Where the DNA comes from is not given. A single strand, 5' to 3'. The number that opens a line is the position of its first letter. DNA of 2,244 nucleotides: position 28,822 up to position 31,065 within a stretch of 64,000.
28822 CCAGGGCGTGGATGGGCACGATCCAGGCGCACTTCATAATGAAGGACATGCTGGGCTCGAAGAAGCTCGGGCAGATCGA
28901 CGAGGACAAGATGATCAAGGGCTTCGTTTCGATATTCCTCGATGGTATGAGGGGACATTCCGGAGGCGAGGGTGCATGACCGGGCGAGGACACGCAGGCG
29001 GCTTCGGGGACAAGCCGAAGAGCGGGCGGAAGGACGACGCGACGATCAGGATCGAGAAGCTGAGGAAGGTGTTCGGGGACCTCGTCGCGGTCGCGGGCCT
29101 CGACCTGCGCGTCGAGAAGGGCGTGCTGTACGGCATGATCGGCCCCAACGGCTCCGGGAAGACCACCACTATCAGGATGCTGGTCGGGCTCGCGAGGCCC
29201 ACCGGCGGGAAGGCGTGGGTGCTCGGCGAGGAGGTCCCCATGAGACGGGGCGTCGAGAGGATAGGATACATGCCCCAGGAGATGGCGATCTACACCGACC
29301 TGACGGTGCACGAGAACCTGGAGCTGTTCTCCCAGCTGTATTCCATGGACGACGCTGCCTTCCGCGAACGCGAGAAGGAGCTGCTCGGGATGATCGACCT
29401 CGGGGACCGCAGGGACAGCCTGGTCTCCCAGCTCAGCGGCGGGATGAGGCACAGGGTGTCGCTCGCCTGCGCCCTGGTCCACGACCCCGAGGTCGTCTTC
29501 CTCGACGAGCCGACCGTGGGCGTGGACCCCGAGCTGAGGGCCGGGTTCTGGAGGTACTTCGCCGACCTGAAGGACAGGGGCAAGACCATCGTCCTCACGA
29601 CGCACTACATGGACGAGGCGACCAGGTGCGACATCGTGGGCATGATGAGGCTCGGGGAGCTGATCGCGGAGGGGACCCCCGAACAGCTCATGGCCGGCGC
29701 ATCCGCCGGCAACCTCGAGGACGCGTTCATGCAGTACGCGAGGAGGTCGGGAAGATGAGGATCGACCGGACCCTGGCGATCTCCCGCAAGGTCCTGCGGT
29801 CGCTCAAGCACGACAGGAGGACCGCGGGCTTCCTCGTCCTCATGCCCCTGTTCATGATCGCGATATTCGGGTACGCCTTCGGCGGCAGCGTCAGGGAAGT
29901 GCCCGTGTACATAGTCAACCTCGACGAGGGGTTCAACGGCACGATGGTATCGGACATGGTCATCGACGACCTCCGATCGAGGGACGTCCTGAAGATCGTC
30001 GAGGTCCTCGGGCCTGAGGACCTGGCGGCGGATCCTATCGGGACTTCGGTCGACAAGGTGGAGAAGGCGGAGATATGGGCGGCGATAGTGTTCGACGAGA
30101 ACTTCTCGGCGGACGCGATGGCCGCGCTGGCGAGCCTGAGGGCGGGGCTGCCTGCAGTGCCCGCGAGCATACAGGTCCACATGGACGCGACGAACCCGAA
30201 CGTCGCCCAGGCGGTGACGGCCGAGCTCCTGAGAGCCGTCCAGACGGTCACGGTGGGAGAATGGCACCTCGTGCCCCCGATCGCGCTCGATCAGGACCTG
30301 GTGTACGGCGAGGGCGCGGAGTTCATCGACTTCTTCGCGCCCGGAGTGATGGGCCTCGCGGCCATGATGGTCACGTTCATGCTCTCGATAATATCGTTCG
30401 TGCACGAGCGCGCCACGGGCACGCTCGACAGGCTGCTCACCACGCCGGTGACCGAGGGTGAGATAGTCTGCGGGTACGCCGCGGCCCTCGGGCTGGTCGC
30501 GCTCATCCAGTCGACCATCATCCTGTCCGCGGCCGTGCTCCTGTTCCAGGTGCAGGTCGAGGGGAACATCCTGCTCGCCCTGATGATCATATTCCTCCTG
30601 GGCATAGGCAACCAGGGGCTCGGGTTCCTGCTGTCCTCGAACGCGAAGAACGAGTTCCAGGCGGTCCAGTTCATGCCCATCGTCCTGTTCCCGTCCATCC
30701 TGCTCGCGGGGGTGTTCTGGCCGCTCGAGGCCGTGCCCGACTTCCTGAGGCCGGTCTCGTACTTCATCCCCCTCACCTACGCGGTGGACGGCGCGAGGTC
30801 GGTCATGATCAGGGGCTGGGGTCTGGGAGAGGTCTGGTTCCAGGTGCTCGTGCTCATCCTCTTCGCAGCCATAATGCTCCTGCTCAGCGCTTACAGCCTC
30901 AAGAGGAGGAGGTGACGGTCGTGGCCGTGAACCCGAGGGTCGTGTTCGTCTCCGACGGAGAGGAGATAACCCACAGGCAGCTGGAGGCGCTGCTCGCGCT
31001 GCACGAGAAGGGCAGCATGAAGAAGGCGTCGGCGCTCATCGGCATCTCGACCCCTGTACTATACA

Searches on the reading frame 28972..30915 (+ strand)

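Call 57: search_protein_families(library=pfam, proteins=[window:28972-30915:+], max_evalue=0.0001)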
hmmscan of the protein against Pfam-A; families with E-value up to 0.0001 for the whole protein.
window:28972-30915:+ (647 aa): 4 families
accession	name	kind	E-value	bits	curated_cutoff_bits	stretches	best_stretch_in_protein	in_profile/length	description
PF12698.13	ABC2_membrane_3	-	9.2e-37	127.4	31.6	1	287-641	6-347/347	ABC-2 family transporter protein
PF01061.29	ABC2_membrane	-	3.3e-29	102.4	26.9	1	453-612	50-210/211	ABC-2 type transporter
PF12679.13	ABC2_membrane_2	-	1.4e-12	47.9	27.2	1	269-646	2-281/283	ABC-2 family transporter protein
PF03379.19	CcmB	-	2.3e-05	24.4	24.9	1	446-545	38-135/215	CcmB protein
